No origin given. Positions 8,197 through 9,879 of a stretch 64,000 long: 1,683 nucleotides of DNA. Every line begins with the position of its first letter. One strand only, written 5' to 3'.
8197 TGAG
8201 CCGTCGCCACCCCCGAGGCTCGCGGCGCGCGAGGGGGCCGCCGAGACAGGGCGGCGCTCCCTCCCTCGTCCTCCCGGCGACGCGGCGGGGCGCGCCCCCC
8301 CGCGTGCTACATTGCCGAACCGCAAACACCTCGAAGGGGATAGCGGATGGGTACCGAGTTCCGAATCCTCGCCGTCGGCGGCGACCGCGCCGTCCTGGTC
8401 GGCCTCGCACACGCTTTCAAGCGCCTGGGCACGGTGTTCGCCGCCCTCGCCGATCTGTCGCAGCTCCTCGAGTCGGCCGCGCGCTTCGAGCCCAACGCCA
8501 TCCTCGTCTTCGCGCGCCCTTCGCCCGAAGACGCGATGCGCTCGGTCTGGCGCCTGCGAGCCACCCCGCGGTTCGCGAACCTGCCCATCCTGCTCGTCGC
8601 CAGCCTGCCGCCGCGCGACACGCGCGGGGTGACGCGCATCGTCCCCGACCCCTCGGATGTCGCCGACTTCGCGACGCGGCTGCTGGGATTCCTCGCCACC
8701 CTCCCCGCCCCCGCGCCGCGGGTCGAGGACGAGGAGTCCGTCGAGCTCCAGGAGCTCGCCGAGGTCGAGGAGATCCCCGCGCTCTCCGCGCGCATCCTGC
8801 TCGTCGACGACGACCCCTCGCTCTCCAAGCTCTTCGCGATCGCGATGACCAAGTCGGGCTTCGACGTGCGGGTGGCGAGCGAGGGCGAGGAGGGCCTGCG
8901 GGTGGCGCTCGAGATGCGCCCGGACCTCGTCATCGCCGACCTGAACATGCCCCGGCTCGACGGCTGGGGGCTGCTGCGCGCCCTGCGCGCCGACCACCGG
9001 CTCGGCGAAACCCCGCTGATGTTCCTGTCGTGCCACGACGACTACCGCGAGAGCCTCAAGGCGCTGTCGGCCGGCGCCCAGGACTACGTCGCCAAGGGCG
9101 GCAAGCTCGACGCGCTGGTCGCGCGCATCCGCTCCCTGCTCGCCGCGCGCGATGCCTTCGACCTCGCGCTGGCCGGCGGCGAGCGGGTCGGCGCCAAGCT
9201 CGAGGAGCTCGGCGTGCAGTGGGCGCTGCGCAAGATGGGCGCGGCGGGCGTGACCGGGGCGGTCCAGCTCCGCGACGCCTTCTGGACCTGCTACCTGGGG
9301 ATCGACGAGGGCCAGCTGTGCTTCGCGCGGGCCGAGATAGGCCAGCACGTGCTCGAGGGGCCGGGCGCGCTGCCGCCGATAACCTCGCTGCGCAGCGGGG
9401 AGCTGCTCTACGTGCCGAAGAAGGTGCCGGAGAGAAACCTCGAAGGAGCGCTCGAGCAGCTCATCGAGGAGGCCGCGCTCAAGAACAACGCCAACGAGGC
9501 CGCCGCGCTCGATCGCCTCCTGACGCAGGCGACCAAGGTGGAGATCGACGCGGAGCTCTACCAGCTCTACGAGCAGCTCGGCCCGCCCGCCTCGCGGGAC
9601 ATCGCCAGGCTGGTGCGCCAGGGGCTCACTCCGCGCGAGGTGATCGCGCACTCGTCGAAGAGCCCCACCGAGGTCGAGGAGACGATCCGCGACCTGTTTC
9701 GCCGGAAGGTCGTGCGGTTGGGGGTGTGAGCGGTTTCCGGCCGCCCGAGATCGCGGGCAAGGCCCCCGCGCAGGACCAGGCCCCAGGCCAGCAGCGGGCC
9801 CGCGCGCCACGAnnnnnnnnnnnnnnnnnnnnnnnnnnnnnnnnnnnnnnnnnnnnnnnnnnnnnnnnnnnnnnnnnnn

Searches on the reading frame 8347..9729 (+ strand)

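Call 55: search_protein_families(library=pfam, proteins=[window:8347-9729:+], max_evalue=0.001)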
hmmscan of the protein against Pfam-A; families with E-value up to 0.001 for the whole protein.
window:8347-9729:+ (460 aa): 1 family
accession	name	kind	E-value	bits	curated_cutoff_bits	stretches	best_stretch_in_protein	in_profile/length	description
PF00072.30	Response_reg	-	7.9e-25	87.6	30.2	1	150-262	1-111/111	Response regulator receiver domain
